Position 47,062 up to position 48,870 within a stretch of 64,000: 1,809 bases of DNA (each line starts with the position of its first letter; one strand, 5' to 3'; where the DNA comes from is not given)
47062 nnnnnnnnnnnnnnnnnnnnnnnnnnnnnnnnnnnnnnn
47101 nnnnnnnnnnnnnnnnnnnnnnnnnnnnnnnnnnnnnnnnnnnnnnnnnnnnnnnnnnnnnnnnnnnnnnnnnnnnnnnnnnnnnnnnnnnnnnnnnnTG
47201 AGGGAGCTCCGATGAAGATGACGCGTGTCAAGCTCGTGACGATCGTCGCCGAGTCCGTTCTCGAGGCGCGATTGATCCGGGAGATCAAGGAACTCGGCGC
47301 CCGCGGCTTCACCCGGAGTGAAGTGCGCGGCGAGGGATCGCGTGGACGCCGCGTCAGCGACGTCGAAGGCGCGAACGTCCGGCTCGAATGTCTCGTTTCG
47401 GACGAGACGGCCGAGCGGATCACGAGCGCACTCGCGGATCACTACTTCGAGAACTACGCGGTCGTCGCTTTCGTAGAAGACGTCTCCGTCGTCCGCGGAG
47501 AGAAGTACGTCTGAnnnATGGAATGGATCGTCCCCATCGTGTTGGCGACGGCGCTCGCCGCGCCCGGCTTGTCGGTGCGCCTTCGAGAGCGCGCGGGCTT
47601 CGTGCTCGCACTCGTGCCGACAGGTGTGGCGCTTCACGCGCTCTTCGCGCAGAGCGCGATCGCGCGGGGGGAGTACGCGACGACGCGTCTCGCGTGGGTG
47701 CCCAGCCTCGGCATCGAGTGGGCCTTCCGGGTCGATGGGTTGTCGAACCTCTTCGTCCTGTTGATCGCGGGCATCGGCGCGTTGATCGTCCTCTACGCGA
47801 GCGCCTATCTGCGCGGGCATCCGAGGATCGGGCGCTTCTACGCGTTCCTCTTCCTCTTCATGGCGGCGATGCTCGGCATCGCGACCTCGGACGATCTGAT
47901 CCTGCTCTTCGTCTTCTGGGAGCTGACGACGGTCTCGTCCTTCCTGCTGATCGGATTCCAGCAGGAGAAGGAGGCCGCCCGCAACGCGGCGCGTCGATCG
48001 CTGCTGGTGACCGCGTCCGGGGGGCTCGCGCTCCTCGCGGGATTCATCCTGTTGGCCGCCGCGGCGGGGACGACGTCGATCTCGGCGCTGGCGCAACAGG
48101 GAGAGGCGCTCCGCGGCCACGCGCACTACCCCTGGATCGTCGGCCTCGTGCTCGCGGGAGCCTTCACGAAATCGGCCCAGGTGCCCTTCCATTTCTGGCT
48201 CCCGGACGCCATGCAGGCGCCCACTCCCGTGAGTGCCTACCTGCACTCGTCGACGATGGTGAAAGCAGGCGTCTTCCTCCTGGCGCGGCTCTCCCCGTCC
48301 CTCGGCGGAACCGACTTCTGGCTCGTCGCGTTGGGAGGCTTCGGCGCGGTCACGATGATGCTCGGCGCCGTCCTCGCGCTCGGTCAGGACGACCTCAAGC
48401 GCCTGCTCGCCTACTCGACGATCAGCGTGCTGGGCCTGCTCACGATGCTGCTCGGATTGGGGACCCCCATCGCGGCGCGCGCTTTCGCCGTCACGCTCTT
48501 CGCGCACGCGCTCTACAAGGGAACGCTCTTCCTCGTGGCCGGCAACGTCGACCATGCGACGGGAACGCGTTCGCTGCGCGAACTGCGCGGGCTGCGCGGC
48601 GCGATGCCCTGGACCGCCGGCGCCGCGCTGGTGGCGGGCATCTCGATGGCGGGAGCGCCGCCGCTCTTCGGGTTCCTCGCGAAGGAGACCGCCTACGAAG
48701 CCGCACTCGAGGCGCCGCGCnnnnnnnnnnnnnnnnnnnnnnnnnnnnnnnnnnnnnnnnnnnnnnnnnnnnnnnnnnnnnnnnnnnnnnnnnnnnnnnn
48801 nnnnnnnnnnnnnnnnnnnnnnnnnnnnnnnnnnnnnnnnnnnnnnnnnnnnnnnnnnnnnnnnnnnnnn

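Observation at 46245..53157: Nine-gene translationally coupled operon fusing an SbtA/SbtB-like module to a complete Mrp (MrpABCDEFG) antiporter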

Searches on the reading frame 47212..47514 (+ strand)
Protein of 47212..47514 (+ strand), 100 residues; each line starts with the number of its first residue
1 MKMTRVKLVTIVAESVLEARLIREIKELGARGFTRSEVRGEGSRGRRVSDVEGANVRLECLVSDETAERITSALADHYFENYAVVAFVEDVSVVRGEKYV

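Call 4: search_protein_families(library=pfam, proteins=[window:47212-47514:+])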
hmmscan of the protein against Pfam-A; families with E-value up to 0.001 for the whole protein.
window:47212-47514:+ (100 aa): 1 family
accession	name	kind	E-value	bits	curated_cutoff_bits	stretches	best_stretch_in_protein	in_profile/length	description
PF00543.27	P-II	-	6.3e-21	75.1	25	1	7-98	2-102/102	Nitrogen regulatory protein P-II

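Call 20: search_solved_structures(query=window:47212-47514:+, show_alignments=3, max_evalue=0.01)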
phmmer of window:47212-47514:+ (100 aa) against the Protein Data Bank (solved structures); distinct sequences matched with E-value up to 0.01: 8.
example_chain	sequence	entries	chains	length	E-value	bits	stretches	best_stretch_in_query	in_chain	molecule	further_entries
2cz4_A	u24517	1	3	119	3.9e-32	113.7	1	3-100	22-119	hypothetical protein TTHA0516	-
6mm2_A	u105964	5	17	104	5.9e-09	39.7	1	7-99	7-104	Carbon regulatory PII-like protein SbtB | SbtB7001, PII-like protein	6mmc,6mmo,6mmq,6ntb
6n4a_A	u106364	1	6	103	6.2e-09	39.6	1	9-99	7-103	PII-like SbtB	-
6wue_A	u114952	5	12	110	2e-08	38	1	9-97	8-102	Membrane-associated protein slr1513 | Membrane-associated protein SbtB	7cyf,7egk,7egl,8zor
7r32_A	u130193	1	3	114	2.4e-08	37.7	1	9-97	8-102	Membrane-associated protein slr1513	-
7r31_A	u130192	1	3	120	2.6e-08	37.6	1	9-98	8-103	Membrane-associated protein slr1513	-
5o3p_A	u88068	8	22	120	2.8e-08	37.5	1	9-97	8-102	Membrane-associated protein slr1513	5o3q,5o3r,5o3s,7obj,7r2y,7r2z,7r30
3dfe_A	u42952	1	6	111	4.5e-08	36.9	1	5-98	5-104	Putative Pii-Like Signaling Protein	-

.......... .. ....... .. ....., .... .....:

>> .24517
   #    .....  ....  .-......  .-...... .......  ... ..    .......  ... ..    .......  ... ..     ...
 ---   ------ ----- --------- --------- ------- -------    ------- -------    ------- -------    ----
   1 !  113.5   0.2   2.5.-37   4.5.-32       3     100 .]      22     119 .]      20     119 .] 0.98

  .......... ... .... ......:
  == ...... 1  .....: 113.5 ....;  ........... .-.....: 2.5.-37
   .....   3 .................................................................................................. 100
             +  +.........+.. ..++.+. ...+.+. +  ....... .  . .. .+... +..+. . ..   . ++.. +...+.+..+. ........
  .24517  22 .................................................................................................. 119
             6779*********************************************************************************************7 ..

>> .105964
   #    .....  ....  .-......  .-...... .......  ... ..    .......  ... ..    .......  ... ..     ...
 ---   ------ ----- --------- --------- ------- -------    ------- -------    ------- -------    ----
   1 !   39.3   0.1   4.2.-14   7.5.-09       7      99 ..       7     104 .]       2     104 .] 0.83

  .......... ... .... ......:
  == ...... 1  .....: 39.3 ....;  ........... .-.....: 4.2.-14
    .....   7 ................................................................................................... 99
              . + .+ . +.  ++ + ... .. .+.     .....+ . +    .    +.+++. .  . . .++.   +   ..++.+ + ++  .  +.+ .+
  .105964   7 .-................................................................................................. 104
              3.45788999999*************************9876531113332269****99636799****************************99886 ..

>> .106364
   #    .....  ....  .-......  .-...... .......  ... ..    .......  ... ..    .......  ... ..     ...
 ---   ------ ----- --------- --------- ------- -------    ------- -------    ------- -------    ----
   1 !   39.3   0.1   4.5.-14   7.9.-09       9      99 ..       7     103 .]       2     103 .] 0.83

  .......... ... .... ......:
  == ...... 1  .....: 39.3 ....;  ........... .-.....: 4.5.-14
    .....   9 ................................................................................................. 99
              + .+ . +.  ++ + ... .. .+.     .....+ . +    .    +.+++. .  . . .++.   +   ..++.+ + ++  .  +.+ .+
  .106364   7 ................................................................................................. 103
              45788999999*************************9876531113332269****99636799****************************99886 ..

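Call 32: search_protein_families(library=ncbifam, proteins=[window:47212-47514:+], max_evalue=0.00001)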
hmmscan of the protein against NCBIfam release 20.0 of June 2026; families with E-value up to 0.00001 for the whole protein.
window:47212-47514:+ (100 aa): 0 families

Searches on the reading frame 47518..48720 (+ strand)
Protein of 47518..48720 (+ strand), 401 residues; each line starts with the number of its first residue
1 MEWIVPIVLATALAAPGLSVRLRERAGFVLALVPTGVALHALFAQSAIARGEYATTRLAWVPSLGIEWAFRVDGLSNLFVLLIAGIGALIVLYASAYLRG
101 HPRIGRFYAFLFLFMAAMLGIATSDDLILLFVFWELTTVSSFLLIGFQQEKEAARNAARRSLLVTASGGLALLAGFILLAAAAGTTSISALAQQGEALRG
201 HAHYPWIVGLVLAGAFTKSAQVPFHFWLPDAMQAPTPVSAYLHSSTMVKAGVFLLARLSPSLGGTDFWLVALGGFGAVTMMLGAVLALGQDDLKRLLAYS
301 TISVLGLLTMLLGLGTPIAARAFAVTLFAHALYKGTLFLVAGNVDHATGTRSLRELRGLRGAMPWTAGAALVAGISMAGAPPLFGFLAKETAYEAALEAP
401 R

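Call 83: search_solved_structures(query=window:47518-48720:+, max_evalue=1e-60, show_alignments=2)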
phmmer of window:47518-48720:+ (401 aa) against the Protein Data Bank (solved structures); distinct sequences matched with E-value up to 1e-60: 3.
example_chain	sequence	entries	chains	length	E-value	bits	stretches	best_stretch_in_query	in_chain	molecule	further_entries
6z16_A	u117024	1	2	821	1.6e-93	317.4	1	29-399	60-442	Multisubunit Na+/H+ antiporter, A subunit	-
7qru_A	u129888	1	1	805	7.5e-93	315.2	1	21-399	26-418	Na+/H+ antiporter subunit A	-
7d3u_A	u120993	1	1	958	1.2e-79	271.7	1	9-400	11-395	Monovalent Na+/H+ antiporter subunit A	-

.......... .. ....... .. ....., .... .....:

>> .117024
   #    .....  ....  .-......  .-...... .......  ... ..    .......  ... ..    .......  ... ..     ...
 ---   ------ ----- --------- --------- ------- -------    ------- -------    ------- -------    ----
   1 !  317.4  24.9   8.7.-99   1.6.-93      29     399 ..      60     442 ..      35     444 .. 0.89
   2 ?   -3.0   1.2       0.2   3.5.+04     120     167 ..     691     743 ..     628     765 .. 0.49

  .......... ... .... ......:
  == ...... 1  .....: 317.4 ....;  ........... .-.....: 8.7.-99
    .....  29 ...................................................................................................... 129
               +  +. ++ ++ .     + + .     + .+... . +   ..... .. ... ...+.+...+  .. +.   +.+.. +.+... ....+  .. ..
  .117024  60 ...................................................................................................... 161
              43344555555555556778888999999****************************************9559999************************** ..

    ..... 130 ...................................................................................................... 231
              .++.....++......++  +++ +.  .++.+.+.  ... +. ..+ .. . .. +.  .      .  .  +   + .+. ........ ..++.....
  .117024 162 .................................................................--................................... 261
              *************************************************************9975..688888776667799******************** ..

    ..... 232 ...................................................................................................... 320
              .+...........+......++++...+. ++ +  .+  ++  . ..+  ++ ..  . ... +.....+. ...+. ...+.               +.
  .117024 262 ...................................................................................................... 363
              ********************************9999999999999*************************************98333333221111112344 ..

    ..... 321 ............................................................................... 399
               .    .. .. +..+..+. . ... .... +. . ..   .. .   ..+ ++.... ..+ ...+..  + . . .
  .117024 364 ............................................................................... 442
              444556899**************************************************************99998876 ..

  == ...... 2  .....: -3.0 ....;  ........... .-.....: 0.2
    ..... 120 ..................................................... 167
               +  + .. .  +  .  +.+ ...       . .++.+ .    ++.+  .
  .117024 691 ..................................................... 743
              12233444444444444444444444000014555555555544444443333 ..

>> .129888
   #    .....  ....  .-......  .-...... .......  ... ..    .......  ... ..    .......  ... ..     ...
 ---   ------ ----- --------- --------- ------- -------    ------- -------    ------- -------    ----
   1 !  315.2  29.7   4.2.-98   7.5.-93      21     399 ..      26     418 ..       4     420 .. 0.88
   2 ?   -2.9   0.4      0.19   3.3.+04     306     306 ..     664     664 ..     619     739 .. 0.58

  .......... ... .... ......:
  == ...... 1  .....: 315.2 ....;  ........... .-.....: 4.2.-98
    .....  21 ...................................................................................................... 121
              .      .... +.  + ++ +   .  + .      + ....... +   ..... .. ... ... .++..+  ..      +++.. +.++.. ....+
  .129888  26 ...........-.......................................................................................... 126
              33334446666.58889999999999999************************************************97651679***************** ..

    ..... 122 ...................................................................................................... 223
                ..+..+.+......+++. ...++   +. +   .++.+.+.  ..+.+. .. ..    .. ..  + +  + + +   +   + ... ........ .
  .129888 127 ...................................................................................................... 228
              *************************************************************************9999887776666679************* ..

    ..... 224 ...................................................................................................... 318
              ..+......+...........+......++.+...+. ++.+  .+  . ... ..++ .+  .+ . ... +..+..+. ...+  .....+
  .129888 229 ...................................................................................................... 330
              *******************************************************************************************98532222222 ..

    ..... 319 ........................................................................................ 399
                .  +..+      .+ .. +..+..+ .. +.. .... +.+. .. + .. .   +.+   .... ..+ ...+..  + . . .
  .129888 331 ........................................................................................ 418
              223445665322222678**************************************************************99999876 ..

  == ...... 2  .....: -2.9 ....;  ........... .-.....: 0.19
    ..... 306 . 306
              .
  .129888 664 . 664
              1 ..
